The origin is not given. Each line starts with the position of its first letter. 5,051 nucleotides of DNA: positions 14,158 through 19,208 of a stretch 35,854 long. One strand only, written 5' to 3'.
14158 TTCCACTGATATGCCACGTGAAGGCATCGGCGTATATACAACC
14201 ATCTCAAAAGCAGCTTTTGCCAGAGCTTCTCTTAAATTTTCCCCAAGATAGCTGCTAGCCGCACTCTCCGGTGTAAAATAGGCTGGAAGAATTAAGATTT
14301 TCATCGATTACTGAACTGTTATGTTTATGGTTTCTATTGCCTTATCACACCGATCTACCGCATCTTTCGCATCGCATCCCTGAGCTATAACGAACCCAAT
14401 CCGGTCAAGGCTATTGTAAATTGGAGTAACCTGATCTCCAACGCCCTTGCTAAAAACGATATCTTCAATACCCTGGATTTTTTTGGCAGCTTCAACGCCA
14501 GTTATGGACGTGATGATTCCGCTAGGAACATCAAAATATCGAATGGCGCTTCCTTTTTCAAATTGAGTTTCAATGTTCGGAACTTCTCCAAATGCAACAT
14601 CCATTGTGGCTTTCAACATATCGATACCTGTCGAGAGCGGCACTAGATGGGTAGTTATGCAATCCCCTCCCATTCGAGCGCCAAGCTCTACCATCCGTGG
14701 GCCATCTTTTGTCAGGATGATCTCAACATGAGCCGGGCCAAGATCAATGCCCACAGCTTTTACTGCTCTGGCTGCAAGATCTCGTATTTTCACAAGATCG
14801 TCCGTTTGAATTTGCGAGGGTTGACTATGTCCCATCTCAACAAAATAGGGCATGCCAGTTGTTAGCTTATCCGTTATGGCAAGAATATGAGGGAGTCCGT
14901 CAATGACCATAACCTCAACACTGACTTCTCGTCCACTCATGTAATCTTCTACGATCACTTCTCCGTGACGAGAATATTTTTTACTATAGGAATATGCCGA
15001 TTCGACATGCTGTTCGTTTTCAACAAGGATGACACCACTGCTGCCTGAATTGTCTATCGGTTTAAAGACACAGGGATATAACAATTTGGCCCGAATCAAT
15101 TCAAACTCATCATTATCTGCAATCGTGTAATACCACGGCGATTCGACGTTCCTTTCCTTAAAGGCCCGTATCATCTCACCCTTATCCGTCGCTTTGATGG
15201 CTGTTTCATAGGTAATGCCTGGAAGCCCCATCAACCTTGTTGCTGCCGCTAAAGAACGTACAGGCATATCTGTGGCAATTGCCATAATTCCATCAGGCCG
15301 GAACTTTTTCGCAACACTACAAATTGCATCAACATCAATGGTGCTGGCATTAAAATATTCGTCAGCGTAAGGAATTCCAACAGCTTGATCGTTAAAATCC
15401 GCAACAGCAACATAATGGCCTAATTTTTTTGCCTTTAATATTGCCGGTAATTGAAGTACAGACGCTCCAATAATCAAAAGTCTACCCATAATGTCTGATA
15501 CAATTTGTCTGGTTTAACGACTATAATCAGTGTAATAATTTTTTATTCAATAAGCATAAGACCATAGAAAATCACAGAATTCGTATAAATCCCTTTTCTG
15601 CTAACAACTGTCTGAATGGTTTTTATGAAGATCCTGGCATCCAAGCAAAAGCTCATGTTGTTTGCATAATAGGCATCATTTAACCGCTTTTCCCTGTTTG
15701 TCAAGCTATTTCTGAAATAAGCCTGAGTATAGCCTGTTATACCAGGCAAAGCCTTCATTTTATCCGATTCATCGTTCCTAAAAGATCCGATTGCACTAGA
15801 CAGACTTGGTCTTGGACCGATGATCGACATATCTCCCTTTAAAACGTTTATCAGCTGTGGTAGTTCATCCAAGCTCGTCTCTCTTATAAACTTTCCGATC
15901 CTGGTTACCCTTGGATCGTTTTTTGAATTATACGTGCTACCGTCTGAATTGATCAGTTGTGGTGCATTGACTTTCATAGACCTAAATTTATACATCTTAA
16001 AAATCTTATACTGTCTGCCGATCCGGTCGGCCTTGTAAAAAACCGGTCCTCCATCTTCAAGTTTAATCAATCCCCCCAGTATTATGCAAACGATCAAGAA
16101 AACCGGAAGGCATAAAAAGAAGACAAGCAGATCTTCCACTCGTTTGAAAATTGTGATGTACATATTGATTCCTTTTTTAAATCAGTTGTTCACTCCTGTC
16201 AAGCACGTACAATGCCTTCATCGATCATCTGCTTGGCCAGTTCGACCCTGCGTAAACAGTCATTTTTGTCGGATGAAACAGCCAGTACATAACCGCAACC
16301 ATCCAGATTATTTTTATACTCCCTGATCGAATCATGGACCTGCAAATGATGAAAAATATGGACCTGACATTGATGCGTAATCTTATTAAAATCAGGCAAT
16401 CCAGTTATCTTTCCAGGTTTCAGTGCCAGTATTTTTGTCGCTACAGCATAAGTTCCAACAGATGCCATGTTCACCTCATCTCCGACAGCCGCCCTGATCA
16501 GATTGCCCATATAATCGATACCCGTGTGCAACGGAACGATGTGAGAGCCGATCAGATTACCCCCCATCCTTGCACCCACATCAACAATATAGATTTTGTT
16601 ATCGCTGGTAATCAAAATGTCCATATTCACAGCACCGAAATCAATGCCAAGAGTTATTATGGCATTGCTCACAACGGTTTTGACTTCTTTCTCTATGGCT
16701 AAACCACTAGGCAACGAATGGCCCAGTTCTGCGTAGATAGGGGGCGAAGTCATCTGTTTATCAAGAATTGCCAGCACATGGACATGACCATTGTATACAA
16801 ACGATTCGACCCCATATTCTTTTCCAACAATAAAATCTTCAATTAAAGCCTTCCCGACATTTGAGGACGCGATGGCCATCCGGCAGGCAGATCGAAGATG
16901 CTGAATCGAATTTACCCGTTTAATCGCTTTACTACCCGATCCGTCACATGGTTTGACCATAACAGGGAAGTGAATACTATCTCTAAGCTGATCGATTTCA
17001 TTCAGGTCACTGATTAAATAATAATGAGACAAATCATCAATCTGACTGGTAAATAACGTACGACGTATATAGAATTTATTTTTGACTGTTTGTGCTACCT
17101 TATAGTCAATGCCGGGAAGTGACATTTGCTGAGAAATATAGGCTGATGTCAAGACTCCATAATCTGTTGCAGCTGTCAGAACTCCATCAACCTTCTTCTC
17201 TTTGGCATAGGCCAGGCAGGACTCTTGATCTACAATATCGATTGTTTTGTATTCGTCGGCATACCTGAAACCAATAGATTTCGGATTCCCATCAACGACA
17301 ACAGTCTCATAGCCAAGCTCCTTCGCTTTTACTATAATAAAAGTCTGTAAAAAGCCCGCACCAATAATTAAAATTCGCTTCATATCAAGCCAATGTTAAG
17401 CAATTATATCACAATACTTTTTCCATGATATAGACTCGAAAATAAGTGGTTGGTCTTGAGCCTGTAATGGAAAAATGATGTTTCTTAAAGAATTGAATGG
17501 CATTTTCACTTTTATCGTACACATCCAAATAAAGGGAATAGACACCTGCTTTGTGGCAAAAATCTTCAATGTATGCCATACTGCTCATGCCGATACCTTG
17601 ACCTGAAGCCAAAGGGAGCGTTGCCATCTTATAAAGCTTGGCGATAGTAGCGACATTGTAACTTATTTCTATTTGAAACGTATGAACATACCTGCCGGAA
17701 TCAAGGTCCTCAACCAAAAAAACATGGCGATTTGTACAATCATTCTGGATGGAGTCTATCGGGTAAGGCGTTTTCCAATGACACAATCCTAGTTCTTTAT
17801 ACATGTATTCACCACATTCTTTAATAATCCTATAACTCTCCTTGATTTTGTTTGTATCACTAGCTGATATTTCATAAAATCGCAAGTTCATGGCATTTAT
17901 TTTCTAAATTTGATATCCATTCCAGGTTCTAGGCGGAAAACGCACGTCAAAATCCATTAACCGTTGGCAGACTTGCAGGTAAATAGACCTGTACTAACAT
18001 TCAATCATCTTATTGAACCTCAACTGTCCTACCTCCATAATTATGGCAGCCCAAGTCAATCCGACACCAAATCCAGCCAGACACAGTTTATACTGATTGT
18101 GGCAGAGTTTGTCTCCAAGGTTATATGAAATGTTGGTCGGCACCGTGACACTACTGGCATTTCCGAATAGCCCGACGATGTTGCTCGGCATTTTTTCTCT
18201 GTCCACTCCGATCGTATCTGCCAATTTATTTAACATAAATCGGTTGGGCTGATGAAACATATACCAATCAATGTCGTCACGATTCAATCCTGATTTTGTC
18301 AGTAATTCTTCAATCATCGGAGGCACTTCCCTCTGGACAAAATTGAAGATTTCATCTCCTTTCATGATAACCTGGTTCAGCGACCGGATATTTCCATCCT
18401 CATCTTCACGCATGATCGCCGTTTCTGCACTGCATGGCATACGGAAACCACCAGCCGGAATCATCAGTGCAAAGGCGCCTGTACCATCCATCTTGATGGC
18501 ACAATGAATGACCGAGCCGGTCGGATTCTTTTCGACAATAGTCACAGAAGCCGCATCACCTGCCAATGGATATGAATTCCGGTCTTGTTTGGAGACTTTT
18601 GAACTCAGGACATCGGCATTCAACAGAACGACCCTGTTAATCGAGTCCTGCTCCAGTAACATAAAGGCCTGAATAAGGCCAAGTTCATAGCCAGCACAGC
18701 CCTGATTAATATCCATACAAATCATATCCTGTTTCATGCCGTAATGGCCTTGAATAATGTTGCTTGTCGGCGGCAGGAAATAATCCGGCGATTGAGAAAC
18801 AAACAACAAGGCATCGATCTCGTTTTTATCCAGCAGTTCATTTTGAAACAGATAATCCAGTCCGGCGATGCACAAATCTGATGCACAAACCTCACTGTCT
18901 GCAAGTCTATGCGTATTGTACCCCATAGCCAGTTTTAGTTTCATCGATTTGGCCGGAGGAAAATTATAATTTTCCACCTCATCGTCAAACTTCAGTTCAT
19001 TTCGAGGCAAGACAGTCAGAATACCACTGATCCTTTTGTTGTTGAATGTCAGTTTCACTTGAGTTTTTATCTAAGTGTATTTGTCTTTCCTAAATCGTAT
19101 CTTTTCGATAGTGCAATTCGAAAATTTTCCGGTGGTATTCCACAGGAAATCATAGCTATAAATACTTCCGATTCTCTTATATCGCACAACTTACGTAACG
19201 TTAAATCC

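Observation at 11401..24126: Carrier-protein-dependent tailoring module of about 13 kb embedded in a Wzx/Wzy polysaccharide locus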

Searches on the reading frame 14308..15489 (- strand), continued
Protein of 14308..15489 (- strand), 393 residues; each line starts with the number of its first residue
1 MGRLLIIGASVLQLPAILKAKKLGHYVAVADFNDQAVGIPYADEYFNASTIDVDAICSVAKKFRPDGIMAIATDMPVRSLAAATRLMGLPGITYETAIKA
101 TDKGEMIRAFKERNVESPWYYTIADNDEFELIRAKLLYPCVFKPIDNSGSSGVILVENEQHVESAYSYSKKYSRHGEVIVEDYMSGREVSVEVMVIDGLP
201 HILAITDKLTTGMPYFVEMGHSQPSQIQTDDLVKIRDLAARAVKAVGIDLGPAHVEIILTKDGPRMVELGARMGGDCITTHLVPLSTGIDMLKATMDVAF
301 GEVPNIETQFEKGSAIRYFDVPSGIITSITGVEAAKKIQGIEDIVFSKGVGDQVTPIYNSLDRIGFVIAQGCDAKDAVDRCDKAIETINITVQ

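Call 51: find_encoding_contigs(protein=P0224, flank=9000, max_places=2)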
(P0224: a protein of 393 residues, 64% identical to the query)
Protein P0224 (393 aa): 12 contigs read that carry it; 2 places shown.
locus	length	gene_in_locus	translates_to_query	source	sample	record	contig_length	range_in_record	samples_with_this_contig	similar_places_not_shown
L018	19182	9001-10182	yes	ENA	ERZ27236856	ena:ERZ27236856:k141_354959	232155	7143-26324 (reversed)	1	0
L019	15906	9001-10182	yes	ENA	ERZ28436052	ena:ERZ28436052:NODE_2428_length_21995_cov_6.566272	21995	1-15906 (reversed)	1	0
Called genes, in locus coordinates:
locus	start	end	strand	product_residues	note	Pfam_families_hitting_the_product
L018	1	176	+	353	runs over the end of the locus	-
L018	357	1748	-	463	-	PF13173:AAA_14, PF13635:DUF4143 (weak)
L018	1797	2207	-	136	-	PF01510:Amidase_2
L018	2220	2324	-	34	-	-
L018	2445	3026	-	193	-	PF18291:HU-HIG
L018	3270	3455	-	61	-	-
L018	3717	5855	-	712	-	PF08800:BT4734-like_N, PF05272:VapE-like_dom, PF19263:DUF5906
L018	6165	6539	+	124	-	-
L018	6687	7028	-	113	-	-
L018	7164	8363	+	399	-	PF01041:DegT_DnrJ_EryC1, PF00155:Aminotran_1_2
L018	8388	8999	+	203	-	PF02397:Bac_transf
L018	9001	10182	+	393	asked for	PF01071:GARS_A (weak), PF02222:ATP-grasp, PF02655:ATP-grasp_3, PF02786:CPSase_L_D2, PF07478:Dala_Dala_lig_C, PF13535:ATP-grasp_4, PF18603:LAL_C2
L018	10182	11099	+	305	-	PF01757:Acyl_transf_3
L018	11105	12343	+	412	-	PF07478:Dala_Dala_lig_C, PF13535:ATP-grasp_4, PF18603:LAL_C2 (weak)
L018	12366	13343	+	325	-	PF14397:ATPgrasp_ST, PF14398:ATPgrasp_YheCD (weak)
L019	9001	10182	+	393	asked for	PF01071:GARS_A (weak), PF02222:ATP-grasp, PF02655:ATP-grasp_3, PF02786:CPSase_L_D2, PF07478:Dala_Dala_lig_C, PF13535:ATP-grasp_4, PF18603:LAL_C2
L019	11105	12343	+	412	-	PF07478:Dala_Dala_lig_C, PF13535:ATP-grasp_4, PF18603:LAL_C2 (weak)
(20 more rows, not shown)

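Call 52: find_encoding_contigs(protein=P0189, flank=9000, max_places=2)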
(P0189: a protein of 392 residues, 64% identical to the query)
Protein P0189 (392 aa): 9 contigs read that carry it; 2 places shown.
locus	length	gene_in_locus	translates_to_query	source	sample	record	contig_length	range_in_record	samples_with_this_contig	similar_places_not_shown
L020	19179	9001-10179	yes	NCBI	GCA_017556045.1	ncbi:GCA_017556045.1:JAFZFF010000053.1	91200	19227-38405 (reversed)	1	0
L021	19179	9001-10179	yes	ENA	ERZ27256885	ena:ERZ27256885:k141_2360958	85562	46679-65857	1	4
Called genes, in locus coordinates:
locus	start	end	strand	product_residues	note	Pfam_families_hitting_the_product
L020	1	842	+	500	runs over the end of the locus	-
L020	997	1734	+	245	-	PF04991:LicD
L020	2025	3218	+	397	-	PF04932:Wzy_C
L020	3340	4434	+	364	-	PF13439:Glyco_transf_4, PF13477:Glyco_trans_4_2 (weak), PF00534:Glycos_transf_1, PF13692:Glyco_trans_1_4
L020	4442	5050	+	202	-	PF25087:GMPPB_C (faint), PF00132:Hexapep, PF14602:Hexapep_2 (weak)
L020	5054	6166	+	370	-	PF13439:Glyco_transf_4 (weak), PF00534:Glycos_transf_1, PF13692:Glyco_trans_1_4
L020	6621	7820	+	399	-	PF00155:Aminotran_1_2, PF01041:DegT_DnrJ_EryC1, PF01053:Cys_Met_Meta_PP (weak)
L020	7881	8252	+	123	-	PF13366:PDDEXK_3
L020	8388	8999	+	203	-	PF02397:Bac_transf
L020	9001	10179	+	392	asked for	PF01071:GARS_A (weak), PF02222:ATP-grasp (weak), PF02655:ATP-grasp_3, PF02786:CPSase_L_D2, PF07478:Dala_Dala_lig_C, PF13535:ATP-grasp_4, PF18603:LAL_C2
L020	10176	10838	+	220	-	PF25084:LbH_EIF2B (weak), PF25087:GMPPB_C, PF00132:Hexapep (weak)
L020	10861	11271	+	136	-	-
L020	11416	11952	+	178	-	PF14397:ATPgrasp_ST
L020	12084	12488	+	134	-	PF00132:Hexapep (weak)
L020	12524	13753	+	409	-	PF13439:Glyco_transf_4, PF13579:Glyco_trans_4_4, PF00534:Glycos_transf_1, PF13692:Glyco_trans_1_4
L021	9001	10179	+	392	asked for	PF01071:GARS_A (weak), PF02222:ATP-grasp (weak), PF02655:ATP-grasp_3, PF02786:CPSase_L_D2, PF07478:Dala_Dala_lig_C, PF13535:ATP-grasp_4, PF18603:LAL_C2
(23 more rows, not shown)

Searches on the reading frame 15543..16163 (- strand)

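Call 3: search_protein_families(library=pfam, proteins=[window:15543-16163:-], max_evalue=0.01)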
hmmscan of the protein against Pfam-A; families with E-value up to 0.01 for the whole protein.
window:15543-16163:- (206 aa): 1 family
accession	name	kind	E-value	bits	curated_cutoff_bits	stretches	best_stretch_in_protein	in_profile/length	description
PF02397.22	Bac_transf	-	8.9e-58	195.2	27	1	7-187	1-178/179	Bacterial sugar transferase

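Call 44: search_protein_families(library=ncbifam, proteins=[window:15543-16163:-], max_evalue=1)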
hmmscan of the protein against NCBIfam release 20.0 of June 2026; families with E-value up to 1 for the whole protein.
window:15543-16163:- (206 aa): 10 families
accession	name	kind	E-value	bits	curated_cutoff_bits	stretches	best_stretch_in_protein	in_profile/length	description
TIGR03025.1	EPS_sugtrans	subfamily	2.4e-69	234.7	295.55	1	5-193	256-445/445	exopolysaccharide biosynthesis polyprenyl glycosylphosphotransferase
TIGR03022.1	WbaP_sugtrans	subfamily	4.3e-61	207.5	403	1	5-193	257-456/456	undecaprenyl-phosphate galactose phosphotransferase WbaP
TIGR03023.1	WcaJ_sugtrans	equivalog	9.9e-54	183.3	410.75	1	5-190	261-450/453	undecaprenyl-phosphate glucose phosphotransferase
NF052601.1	undeca_RfbP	equivalog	3.9e-46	157.3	330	1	5-188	43-237/244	undecaprenyl-phosphate galactose phosphotransferase family protein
TIGR03013.1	EpsB_2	subfamily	3.1e-44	151.8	393.35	1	6-191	258-441/443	TIGR03013 family XrtA/PEP-CTERM system glycosyltransferase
NF041877.1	EPS_EpsZ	equivalog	1.1e-39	136.3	800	1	6-191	265-457/459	exopolysaccharide biosynthesis polyisoprenyl-phosphate hexose-1-phosphate transferase EpsZ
NF011751.0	PRK15204.1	equivalog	9.5e-37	126.7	907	1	33-193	305-476/476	undecaprenyl-phosphate galactose phosphotransferase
NF007518.0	PRK10124.1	equivalog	1.4e-35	123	684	1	5-185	272-456/464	undecaprenyl-phosphate glucose phosphotransferase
NF050817.1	PolSacchBiosHfsE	equivalog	2.1e-30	105.9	750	1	5-183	270-456/467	polysaccharide biosynthesis protein HfsE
NF045514.1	glycotran_HepC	equivalog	3.9e-20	72.1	140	1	4-120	114-212/220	heterocyst development glycosyltransferase HepC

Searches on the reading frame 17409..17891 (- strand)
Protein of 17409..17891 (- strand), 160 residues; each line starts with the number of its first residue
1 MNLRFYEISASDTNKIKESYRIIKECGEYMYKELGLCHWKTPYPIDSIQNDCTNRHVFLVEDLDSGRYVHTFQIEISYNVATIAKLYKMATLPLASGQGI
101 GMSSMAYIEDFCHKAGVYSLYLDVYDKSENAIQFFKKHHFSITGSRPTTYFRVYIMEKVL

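Call 3: search_protein_families(library=pfam, proteins=[window:17409-17891:-], max_evalue=0.01)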
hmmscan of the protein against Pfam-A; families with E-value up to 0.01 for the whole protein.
window:17409-17891:- (160 aa): 2 families
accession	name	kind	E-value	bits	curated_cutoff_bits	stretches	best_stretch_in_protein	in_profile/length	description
PF00583.31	Acetyltransf_1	-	1e-07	32.6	20.7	1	39-140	16-116/116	Acetyltransferase (GNAT) family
PF13508.13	Acetyltransf_7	-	8.1e-06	26.6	27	1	55-141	3-83/84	Acetyltransferase (GNAT) domain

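Call 6: search_protein_families(library=ncbifam, proteins=[window:17409-17891:-], max_evalue=0.01)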
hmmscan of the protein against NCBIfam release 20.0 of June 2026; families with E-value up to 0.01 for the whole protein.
window:17409-17891:- (160 aa): 6 families
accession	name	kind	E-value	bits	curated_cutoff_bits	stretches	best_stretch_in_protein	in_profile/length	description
TIGR01575.1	rimI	equivalog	4.3e-06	26.9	86.4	1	41-150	16-122/132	ribosomal protein S18-alanine N-acetyltransferase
TIGR03585.1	PseH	equivalog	0.00084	19.4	93.1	1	4-145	2-138/156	UDP-4-amino-4,6-dideoxy-N-acetyl-beta-L-altrosamine N-acetyltransferase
NF053587.1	SpmdActasePaiA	equivalog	0.0018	18.1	250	1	98-145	105-152/172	spermidine/spermine N(1)-acetyltransferase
NF007853.0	PRK10562.1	equivalog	0.0021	18.3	125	1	93-146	78-126/146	N-acetyltransferase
NF007025.1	PRK09491.1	equivalog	0.0027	17.7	173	1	75-147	54-126/145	ribosomal protein S18-alanine N-acetyltransferase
NF000487.1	stat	exception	0.0049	16.4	420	1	91-147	112-168/189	streptothricin N-acetyltransferase STAT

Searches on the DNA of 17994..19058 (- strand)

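Call 72: search_dna_similar(query=window:17994-19058:-, collection=ecoli_genomes, mode=distant, max_evalue=0.01, max_rows=15)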
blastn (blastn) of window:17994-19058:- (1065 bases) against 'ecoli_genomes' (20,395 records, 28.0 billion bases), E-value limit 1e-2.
No match.

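Call 78: search_dna_similar(query=L080:7200-11059:+, collection=ecoli_genomes, mode=distant, max_evalue=0.00001, max_rows=10)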
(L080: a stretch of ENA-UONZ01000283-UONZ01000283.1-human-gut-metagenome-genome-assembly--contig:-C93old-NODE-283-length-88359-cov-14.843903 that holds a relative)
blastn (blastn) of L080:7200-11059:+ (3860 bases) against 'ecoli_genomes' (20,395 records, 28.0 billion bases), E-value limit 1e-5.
No match.
